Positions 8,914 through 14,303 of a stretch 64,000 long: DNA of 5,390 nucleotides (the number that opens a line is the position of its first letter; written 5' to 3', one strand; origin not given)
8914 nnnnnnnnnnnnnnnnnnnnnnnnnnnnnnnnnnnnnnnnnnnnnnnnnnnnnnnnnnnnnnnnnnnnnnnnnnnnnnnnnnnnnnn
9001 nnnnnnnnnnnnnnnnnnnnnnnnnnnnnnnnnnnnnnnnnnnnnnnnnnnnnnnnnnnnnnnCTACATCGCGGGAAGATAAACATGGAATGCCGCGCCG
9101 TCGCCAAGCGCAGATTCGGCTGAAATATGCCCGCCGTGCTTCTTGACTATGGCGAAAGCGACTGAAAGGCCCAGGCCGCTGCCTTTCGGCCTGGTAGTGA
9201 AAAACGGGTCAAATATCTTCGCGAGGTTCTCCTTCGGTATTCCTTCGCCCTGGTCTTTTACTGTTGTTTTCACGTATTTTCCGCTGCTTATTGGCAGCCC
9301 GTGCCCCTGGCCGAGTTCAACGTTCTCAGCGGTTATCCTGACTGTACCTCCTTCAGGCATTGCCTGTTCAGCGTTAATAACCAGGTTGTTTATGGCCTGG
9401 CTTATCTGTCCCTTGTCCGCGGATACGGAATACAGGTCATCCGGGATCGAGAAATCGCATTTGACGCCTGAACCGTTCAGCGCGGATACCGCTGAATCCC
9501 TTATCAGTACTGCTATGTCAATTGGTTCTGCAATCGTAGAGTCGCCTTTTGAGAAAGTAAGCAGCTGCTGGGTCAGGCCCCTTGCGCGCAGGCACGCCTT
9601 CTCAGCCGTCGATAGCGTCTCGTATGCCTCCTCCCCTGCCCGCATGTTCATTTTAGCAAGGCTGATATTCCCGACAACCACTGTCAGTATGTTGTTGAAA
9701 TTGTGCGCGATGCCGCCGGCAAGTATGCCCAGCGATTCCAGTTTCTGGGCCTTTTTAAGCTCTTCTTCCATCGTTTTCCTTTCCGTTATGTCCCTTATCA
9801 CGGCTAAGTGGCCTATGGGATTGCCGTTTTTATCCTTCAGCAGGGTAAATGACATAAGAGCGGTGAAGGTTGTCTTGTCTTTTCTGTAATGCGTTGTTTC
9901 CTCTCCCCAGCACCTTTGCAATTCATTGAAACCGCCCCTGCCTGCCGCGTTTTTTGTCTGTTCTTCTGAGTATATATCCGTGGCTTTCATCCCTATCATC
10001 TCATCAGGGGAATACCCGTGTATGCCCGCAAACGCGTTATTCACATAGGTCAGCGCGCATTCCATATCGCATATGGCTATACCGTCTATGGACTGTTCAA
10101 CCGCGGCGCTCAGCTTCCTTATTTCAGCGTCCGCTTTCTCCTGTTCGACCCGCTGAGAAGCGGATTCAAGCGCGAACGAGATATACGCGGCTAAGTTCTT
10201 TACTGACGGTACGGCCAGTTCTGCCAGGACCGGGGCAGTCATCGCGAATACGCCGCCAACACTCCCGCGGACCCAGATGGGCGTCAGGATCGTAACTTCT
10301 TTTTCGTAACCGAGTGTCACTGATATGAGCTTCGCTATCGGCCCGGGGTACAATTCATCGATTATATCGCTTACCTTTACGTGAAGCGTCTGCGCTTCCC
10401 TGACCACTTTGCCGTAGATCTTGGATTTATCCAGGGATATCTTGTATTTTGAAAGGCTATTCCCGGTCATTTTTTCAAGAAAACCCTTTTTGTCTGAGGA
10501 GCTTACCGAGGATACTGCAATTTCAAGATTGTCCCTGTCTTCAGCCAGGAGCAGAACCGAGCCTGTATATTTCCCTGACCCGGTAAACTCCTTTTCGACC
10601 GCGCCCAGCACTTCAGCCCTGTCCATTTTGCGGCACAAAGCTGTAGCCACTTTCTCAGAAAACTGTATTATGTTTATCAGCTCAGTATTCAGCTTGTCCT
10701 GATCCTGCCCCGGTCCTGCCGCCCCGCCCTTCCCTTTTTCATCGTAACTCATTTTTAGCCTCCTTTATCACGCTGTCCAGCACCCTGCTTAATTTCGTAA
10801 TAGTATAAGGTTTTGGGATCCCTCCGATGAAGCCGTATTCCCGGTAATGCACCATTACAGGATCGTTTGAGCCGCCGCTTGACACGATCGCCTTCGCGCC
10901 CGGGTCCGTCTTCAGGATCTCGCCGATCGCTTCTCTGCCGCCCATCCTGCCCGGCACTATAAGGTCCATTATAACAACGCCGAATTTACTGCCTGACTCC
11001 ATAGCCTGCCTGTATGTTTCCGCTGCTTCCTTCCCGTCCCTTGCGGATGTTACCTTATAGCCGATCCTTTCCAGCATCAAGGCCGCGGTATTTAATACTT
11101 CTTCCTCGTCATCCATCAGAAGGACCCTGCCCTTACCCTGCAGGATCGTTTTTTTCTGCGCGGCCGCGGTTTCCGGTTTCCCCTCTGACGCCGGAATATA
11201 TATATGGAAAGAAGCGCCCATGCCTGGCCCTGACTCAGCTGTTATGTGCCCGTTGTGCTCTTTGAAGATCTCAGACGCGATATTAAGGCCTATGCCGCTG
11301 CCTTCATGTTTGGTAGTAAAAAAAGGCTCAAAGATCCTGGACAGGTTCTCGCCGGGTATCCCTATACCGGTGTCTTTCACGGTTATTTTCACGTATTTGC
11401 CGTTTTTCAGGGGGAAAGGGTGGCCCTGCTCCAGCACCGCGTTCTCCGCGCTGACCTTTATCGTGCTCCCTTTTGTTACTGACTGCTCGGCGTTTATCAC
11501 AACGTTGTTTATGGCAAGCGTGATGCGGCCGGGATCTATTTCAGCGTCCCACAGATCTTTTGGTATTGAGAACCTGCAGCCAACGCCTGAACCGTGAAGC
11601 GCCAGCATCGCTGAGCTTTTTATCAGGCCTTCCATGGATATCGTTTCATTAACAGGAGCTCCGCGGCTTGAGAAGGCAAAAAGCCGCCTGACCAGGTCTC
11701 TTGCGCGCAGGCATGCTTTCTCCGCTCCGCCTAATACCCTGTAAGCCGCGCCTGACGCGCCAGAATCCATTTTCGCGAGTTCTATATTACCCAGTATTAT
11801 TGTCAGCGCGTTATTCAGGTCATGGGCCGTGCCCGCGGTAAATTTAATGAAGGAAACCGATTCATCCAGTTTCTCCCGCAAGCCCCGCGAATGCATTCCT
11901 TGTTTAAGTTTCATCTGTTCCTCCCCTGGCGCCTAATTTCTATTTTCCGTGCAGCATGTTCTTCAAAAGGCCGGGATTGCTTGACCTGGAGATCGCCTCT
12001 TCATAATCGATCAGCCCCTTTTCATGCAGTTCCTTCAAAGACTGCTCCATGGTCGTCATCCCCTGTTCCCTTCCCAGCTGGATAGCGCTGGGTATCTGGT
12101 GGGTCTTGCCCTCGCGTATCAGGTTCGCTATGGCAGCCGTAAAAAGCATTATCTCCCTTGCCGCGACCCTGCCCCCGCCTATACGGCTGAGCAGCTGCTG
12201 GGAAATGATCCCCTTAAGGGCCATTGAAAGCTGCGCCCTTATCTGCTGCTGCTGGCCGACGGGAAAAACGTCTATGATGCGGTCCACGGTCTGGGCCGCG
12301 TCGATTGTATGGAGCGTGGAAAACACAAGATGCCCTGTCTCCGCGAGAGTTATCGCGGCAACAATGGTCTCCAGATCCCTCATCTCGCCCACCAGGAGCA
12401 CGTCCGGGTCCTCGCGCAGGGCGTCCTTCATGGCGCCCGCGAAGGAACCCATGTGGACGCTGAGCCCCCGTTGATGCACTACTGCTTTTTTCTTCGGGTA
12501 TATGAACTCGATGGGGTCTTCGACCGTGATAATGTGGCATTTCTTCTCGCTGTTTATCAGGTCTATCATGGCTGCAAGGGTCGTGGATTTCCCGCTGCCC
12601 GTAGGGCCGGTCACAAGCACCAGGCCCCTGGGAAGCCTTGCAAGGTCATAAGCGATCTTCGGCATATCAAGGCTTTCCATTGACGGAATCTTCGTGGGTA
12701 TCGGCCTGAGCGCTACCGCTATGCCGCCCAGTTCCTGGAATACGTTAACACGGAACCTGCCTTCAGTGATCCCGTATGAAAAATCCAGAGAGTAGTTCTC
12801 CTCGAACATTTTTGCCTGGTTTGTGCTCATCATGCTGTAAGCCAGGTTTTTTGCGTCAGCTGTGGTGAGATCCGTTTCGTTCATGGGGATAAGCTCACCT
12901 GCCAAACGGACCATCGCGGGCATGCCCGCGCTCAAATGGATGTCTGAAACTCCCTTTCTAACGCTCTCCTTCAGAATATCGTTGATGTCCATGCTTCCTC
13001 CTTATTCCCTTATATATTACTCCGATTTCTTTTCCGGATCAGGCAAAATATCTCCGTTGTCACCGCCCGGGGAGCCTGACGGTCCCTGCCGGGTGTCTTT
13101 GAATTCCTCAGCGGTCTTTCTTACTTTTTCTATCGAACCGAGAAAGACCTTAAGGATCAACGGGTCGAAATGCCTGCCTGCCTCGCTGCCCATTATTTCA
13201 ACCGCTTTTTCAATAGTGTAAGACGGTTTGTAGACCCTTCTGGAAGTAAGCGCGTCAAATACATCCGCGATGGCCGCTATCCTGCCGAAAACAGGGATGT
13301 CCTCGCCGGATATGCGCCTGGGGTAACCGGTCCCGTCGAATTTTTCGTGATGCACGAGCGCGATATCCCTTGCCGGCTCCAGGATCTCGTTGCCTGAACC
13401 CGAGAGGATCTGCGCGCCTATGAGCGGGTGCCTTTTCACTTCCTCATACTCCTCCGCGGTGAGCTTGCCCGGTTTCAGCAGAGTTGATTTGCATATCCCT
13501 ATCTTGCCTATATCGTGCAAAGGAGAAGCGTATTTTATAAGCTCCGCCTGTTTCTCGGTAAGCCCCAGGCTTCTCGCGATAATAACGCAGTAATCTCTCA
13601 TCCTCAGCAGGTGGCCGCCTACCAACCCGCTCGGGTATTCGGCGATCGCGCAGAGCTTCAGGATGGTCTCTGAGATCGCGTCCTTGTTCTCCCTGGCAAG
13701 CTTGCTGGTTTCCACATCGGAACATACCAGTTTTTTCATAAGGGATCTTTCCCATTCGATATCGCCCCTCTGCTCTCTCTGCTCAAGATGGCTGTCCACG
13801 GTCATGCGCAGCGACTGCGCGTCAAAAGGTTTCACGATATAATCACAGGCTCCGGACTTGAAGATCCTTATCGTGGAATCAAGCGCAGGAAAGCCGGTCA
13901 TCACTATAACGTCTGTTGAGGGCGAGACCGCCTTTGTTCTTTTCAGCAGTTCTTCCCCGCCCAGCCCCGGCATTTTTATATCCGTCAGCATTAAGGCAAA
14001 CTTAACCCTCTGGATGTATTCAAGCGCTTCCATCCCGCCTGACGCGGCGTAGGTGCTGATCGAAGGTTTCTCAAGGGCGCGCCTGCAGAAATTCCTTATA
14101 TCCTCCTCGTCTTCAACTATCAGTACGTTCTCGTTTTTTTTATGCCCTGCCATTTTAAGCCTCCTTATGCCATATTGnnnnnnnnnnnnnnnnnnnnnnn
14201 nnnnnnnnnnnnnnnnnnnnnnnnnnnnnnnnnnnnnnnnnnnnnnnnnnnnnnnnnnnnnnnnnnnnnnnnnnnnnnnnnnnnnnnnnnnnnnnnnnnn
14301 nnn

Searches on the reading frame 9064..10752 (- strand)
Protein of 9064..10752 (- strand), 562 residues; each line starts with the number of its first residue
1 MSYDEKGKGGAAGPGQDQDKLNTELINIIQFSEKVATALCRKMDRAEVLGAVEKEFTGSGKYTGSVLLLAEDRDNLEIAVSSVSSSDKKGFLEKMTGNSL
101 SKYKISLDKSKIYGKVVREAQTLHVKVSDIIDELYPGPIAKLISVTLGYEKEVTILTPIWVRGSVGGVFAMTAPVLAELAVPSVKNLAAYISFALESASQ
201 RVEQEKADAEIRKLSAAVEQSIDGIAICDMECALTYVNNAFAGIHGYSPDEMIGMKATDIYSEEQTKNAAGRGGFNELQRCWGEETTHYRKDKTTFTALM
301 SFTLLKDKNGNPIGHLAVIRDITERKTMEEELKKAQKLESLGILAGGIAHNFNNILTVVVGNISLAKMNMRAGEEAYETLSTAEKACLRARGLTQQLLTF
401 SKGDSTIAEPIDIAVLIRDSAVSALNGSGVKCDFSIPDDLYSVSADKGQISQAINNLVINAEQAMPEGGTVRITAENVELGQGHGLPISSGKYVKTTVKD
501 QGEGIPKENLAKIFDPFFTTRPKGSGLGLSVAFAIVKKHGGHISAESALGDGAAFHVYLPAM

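Call 30: search_protein_families(library=ncbifam, proteins=[window:9064-10752:-], max_evalue=0.00001)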
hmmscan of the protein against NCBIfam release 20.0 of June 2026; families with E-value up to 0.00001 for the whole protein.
window:9064-10752:- (562 aa): 74 families (the best 25 are shown)
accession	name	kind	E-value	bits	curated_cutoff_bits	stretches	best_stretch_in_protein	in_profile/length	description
NF008468.0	PRK11360.1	equivalog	4.4e-67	226.8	646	1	217-561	272-608/616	two-component system sensor histidine kinase AtoS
NF010411.0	PRK13837.1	equivalog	5.7e-67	226.4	647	1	315-561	424-675/828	two-component system VirA-like sensor kinase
NF046020.1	HisKinCckABruc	equivalog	1.5e-64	218.2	1000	1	320-560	459-706/868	cell cycle histidine kinase CckA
NF010076.0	PRK13557.1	subfamily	1.5e-58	198.6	631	1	233-561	54-394/540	histidine kinase famiy protein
NF046026.1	HisKinCckACaul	equivalog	2.4e-52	177.9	1000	1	316-561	277-532/678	cell cycle histidine kinase CckA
NF052574.1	HisKinEspCMyxo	equivalog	7.6e-43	146.7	1200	1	195-561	267-637/785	serine histidine kinase EspC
NF052573.1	HisKinEspAMyxo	equivalog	1.3e-39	135.9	1400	1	203-562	245-612/755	serine histidine kinase EspA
NF007688.0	PRK10364.1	equivalog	3.7e-38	131.4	479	1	321-561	220-451/460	two-component system sensor histidine kinase ZraS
NF047466.1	hybrid_RR_LvrB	exception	2.5e-35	122.4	500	1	317-561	128-376/377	hybrid histidine kinase/response regulator LvrB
NF033092.0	HK_WalK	equivalog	4.9e-30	104.7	725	1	195-560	239-593/594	cell wall metabolism sensor histidine kinase WalK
NF046044.1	PnpS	equivalog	1.5e-28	99.9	400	1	186-560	31-390/390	two-component system histidine kinase PnpS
NF041777.1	sens_FixL_Rhizob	equivalog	5.8e-27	94.5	850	1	211-561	122-481/485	sensor protein FixL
TIGR02938.1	nifL_nitrog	equivalog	3.2e-26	91.9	242.45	2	402-559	337-492/494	nitrogen fixation negative regulator NifL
NF053867.1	SprKinKinDBac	equivalog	4.3e-26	91.4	775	1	324-561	268-497/500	sporulation kinase KinD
NF038348.1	T2SS_HK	subfamily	9.7e-26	90.3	450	1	389-560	410-572/574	histidine kinase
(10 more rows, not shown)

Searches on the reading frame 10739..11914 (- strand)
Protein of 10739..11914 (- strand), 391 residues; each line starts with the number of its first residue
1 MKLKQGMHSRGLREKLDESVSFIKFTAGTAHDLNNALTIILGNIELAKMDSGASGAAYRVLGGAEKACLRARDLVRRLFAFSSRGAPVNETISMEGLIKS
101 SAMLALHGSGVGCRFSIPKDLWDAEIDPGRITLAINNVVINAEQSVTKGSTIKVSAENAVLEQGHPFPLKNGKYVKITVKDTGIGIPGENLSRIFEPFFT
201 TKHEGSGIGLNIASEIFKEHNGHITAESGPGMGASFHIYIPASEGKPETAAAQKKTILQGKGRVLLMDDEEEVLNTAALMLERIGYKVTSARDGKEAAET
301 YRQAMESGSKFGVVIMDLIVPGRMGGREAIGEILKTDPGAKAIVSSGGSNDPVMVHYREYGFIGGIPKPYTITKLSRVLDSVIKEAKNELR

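Call 30: search_protein_families(library=ncbifam, proteins=[window:10739-11914:-], max_evalue=0.00001)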
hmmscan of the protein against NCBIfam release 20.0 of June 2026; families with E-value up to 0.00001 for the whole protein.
window:10739-11914:- (391 aa): 71 families (the best 25 are shown)
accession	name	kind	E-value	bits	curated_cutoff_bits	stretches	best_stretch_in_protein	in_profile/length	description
NF010076.0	PRK13557.1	subfamily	8.6e-57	192.8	631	1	24-385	165-535/540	histidine kinase famiy protein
NF046020.1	HisKinCckABruc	equivalog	1.7e-53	181.7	1000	1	26-379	484-863/868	cell cycle histidine kinase CckA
NF010411.0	PRK13837.1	equivalog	2e-46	158.4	647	1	25-386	453-815/828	two-component system VirA-like sensor kinase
NF046026.1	HisKinCckACaul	equivalog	8.2e-46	156.4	1000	1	24-325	304-619/678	cell cycle histidine kinase CckA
NF008468.0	PRK11360.1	equivalog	5.5e-38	130.7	646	1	24-246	398-612/616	two-component system sensor histidine kinase AtoS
NF052574.1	HisKinEspCMyxo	equivalog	7.1e-35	120.4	1200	1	25-325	420-724/785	serine histidine kinase EspC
TIGR02956.1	TMAO_torS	equivalog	1.8e-29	102.5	676.5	1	118-389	566-826/967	TMAO reductase system sensor histidine kinase/response regulator TorS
NF052573.1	HisKinEspAMyxo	equivalog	4.8e-28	97.6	1400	1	130-378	503-745/755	serine histidine kinase EspA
NF007688.0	PRK10364.1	equivalog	1.2e-27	96.8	479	1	20-243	238-452/460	two-component system sensor histidine kinase ZraS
NF008302.0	PRK11091.1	equivalog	2.5e-24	85.5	838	1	124-388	392-648/779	aerobic respiration two-component sensor histidine kinase ArcB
NF011874.0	PRK15347.1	equivalog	3.8e-22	78.2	852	2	175-248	545-620/921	two component system sensor kinase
NF041777.1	sens_FixL_Rhizob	equivalog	3.2e-21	75.5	850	1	29-244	269-483/485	sensor protein FixL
NF041947.1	LuxQ_Vibrio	equivalog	2.5e-19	68.7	1200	1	127-333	584-788/843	quorum-sensing autoinducer 2 sensor kinase/phosphatase LuxQ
NF008543.0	PRK11466.1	equivalog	7.8e-19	67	982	1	127-387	558-802/914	TMAO reductase system sensor histidine kinase/response regulator TorS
NF047874.1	MASE3_PAS_HK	subfamily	9.9e-19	67.5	560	1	171-255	548-637/655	MASE3 domain-containing sensor histidine kinase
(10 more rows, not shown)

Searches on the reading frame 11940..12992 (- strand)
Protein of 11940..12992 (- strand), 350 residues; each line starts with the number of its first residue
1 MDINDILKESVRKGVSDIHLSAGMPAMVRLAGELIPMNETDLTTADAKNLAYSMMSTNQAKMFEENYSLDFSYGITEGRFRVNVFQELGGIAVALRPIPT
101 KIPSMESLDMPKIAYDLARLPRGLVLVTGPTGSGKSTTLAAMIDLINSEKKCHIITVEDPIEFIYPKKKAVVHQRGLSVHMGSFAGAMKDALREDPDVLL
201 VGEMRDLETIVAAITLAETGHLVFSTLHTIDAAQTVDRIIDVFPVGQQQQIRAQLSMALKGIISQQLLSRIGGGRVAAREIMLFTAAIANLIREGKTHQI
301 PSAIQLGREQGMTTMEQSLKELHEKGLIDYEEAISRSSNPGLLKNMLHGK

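Call 3: search_protein_families(library=pfam, proteins=[window:11940-12992:-])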
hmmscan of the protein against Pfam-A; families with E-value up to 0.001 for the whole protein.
window:11940-12992:- (350 aa): 4 families
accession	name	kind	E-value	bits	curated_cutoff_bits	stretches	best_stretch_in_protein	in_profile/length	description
PF00437.27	T2SSE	-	8.5e-45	153.4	24.9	1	3-270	12-280/370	Type II/IV secretion system protein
PF13555.12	AAA_29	-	2e-05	24.7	27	1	121-151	21-51/61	P-loop containing region of AAA domain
PF13401.12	AAA_22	-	0.00017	22.3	27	1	122-158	5-40/130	AAA domain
PF25199.1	nSTAND_NTPase5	-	0.00062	20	34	0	121-162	40-81/145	Novel STAND NTPase 5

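Call 30: search_protein_families(library=ncbifam, proteins=[window:11940-12992:-], max_evalue=0.00001)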
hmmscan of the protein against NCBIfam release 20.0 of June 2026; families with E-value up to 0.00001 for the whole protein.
window:11940-12992:- (350 aa): 16 families
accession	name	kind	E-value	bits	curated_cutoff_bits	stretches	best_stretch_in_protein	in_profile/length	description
TIGR01420.1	pilT_fam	subfamily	5.3e-136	453.3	319.1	1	3-340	2-341/343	PilT/PilU family type 4a pilus ATPase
TIGR02524.1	dot_icm_DotB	equivalog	4.7e-49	167.5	463.3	1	3-329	6-346/358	Dot/Icm type IV secretion system ATPase DotB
TIGR02525.1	plasmid_TraJ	equivalog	7.7e-46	156.7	368.3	1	7-334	16-364/372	plasmid transfer ATPase TraJ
TIGR02538.1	type_IV_pilB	equivalog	1.7e-41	142.5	675.65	1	119-242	313-432/564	type IV-A pilus assembly ATPase PilB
TIGR02533.1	type_II_gspE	equivalog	1.1e-38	133.1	630.25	1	117-271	238-382/486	type II secretion system ATPase GspE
NF041000.1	ATPase_ComGA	equivalog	1.9e-35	122.1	300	1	5-269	2-266/267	competence type IV pilus ATPase ComGA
NF007755.0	PRK10436.1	equivalog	3.8e-34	118.2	617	1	3-270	89-357/465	type II secretion system protein GspE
NF053534.1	T4PilAsmATPsTfpB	equivalog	1.1e-32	113.2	850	1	116-270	330-474/584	type IV pilus assembly ATPase TfpB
NF058587.1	archaellum_moto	equivalog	4.2e-16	58.8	550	1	125-239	278-393/527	archaellum flagellar ATPase motor FlaI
TIGR02788.1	VirB11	equivalog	5.2e-12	45.4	249.95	1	124-243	146-266/308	P-type DNA transfer ATPase VirB11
TIGR02782.1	TrbB_P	equivalog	6e-11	42.2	304.55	1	124-262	138-275/303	P-type conjugative transfer ATPase TrbB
TIGR03819.1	heli_sec_ATPase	hypoth_equivalog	7.1e-11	41.9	373.15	1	124-263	180-323/340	TadA family conjugal transfer-associated ATPase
NF010425.0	PRK13851.1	equivalog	2.6e-10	39.7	461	1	123-241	163-282/344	type IV secretion system protein VirB11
NF010469.0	PRK13894.1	subfamily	3.8e-10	39.6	508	1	125-240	152-265/320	conjugal transfer ATPase TrbB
NF053672.1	bindosome_BasE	exception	2.7e-09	36.3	1000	1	125-245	273-394/512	bindosome assembly system ATPase subunit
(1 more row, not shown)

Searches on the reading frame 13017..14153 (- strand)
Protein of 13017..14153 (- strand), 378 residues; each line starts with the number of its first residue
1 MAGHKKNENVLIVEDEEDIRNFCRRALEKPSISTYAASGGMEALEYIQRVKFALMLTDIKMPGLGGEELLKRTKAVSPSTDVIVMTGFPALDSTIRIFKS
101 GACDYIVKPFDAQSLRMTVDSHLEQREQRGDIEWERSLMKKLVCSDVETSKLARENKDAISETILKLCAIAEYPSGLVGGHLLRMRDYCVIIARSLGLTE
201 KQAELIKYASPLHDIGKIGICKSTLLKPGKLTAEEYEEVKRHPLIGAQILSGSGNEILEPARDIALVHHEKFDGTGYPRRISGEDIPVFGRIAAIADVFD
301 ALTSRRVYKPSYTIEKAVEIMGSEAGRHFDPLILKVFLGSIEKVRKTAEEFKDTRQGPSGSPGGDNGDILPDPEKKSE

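Call 3: search_protein_families(library=pfam, proteins=[window:13017-14153:-])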
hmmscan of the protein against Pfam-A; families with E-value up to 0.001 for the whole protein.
window:13017-14153:- (378 aa): 3 families
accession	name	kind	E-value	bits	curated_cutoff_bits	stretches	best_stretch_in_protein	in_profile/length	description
PF13487.12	HD_5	-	4.7e-35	121.3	27.2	1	177-331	13-168/170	HD domain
PF00072.30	Response_reg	-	7e-24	84.6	30.2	1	10-119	1-110/111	Response regulator receiver domain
PF01966.28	HD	-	4.9e-15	56.3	22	1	179-301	2-115/116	HD domain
